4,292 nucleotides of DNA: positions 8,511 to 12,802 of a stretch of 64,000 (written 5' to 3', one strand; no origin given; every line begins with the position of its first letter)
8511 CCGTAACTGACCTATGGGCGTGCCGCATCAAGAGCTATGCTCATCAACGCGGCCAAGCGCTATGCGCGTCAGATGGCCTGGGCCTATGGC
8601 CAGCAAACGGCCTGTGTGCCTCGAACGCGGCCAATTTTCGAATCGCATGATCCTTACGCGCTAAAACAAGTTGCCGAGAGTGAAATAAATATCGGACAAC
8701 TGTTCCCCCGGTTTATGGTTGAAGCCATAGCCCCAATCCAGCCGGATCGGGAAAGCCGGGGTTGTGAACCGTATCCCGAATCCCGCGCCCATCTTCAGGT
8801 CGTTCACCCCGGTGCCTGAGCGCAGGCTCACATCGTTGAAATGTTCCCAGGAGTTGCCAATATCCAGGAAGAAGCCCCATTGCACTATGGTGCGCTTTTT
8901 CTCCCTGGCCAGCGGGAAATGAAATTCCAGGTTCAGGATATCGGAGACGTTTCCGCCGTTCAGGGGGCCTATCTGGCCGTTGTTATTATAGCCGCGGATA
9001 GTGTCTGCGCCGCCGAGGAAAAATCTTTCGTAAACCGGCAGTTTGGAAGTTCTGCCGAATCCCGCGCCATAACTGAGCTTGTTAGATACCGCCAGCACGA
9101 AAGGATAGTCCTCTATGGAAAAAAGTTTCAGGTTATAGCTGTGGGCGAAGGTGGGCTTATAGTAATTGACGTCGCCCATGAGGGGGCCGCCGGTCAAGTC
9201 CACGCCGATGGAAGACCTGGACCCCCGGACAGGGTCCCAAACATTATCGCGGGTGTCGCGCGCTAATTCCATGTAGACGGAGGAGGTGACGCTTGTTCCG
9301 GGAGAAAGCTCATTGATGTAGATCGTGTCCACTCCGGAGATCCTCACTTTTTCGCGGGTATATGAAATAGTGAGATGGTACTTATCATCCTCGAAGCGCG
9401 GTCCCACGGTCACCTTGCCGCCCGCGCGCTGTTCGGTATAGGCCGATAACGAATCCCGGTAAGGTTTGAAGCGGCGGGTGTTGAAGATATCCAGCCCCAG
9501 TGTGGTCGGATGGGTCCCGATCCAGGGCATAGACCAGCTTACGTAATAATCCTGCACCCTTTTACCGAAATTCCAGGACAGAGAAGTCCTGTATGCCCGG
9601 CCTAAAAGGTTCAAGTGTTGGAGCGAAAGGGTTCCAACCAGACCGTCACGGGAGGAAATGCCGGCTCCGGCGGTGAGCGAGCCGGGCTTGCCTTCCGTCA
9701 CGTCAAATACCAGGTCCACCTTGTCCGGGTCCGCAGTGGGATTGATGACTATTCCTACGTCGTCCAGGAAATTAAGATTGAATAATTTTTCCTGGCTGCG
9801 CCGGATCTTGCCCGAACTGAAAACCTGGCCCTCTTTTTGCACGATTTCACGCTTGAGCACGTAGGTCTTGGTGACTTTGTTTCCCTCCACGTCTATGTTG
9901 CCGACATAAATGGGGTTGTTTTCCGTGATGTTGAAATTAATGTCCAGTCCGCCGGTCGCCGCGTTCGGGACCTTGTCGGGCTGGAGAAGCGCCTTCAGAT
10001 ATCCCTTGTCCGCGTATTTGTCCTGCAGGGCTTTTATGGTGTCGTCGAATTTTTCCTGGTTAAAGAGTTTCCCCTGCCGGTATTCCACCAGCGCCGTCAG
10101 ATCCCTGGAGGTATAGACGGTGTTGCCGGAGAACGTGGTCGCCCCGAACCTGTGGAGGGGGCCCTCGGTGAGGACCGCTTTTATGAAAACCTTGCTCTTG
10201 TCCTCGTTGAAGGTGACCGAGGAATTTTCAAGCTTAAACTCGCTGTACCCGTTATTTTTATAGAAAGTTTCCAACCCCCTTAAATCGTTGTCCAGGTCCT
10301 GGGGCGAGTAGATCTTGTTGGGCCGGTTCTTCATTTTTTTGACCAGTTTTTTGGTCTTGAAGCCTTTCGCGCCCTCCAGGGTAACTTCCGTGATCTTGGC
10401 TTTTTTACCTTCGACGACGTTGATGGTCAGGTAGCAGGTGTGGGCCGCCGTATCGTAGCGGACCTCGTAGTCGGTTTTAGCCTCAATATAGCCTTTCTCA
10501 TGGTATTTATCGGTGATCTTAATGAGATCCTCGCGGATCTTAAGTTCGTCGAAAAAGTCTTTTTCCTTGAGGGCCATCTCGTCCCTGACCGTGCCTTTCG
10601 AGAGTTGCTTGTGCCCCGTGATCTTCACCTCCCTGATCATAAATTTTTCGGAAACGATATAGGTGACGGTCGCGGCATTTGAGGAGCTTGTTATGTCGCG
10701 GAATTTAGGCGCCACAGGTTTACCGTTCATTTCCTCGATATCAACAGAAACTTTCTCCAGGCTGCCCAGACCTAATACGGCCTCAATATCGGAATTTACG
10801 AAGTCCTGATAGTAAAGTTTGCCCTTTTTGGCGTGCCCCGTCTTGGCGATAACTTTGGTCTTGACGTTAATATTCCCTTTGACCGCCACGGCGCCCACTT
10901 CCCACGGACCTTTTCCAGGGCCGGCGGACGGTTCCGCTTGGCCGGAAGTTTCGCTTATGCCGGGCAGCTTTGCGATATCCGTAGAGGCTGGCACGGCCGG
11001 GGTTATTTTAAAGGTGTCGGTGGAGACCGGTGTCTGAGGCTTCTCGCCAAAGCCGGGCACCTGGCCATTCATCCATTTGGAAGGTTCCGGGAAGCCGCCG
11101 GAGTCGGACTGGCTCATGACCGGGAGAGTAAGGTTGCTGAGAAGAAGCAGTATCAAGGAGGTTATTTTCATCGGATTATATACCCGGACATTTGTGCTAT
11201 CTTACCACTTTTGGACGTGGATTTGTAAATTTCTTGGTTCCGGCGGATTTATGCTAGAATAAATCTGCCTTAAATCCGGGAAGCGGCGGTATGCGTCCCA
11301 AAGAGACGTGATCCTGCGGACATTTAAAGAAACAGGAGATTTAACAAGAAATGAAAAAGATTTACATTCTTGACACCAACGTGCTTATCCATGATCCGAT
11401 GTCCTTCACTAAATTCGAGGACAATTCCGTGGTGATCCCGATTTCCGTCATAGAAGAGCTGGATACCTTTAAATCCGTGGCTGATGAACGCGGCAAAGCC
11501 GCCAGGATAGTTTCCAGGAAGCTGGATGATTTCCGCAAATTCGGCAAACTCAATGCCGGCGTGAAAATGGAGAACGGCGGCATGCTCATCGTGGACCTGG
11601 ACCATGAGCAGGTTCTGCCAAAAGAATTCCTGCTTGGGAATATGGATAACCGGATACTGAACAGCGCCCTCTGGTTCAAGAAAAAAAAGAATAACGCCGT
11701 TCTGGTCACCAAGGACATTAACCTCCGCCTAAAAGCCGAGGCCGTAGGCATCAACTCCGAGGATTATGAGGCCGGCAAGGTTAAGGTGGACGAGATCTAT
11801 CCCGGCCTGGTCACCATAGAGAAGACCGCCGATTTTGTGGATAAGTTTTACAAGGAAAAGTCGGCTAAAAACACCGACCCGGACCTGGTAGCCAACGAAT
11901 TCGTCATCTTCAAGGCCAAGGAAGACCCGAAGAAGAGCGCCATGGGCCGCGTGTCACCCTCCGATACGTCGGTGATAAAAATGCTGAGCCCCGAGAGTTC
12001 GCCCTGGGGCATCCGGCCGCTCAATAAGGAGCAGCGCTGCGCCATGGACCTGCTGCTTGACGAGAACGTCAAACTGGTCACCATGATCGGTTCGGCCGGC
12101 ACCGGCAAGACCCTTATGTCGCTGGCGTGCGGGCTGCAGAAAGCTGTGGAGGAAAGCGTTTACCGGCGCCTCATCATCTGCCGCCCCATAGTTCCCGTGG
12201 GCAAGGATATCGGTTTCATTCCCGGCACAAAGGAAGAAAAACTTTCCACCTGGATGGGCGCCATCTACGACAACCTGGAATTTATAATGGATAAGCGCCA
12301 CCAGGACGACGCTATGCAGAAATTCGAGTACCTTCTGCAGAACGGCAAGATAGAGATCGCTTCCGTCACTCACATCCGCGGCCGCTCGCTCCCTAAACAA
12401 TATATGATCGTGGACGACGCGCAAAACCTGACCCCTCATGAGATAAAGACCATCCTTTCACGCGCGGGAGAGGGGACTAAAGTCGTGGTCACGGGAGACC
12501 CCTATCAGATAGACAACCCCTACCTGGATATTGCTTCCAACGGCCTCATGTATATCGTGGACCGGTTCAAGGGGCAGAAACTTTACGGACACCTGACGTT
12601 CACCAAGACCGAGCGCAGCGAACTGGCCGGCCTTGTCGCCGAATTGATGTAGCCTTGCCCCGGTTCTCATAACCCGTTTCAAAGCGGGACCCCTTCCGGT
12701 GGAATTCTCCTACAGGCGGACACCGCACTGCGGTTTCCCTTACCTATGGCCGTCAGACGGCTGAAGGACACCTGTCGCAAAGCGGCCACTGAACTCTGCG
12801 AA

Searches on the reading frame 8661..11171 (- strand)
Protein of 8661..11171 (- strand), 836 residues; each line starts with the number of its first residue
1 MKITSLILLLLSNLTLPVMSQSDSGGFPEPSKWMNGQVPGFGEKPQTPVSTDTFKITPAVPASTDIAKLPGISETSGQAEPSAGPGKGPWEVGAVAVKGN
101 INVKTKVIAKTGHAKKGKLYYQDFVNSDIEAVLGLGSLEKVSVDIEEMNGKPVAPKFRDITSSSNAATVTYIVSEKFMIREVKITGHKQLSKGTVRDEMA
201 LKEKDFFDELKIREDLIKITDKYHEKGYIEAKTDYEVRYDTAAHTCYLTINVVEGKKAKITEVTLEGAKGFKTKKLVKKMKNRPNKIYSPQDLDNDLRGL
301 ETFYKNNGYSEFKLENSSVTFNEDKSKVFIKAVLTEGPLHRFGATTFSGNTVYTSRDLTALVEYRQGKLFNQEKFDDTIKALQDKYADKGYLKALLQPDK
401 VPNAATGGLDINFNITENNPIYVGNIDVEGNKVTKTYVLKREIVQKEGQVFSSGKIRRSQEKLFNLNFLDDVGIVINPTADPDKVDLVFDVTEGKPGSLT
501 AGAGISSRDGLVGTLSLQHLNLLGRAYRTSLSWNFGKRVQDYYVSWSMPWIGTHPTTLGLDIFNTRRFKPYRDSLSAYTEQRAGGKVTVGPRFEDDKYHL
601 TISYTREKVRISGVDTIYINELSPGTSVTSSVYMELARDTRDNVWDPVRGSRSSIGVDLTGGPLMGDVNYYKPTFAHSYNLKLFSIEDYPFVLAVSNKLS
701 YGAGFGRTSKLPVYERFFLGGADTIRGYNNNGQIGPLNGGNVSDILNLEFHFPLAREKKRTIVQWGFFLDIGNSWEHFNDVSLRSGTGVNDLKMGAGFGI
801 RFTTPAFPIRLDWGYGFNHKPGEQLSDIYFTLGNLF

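Call 76: search_protein_families(library=pfam, proteins=[window:8661-11171:-], max_evalue=0.0001)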
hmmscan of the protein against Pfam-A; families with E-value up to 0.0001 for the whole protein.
window:8661-11171:- (836 aa): 3 families
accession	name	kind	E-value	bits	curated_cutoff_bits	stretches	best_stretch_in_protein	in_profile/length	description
PF07244.20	POTRA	-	9e-59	196.6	21.3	4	421-494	1-79/79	Surface antigen variable number repeat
PF01103.29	Omp85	-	4.4e-53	181.3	24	1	521-836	1-325/325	Omp85 superfamily domain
PF08479.16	POTRA_2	-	2.6e-12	46.8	24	0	347-411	8-71/76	POTRA domain, ShlB-type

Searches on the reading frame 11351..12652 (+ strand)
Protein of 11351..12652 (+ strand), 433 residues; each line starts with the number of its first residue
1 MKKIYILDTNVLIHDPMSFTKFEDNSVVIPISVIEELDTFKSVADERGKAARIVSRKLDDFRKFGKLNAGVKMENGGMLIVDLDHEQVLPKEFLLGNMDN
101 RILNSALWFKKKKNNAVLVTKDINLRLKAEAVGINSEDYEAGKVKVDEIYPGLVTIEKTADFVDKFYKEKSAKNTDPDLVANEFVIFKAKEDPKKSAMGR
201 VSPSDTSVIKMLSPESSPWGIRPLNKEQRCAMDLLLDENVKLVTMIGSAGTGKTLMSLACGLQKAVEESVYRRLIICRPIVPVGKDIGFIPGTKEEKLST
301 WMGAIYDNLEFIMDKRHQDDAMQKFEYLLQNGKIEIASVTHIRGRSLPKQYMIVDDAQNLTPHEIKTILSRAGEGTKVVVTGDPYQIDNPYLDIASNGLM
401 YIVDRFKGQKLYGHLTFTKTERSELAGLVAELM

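Call 76: search_protein_families(library=pfam, proteins=[window:11351-12652:+], max_evalue=0.0001)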
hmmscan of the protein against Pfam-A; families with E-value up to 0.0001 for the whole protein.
window:11351-12652:+ (433 aa): 4 families
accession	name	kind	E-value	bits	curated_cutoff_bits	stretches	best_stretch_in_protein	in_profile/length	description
PF02562.22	PhoH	-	3.5e-50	170.8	27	1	221-425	2-196/205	PhoH-like protein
PF13638.12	PIN_4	-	1.1e-32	113.5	21.9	1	5-140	1-132/132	PIN domain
PF13604.12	AAA_30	-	7.2e-09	36.1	27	1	224-387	2-128/191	AAA domain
PF13245.12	AAA_19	-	6.5e-05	23.6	25.1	0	240-387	11-129/134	AAA domain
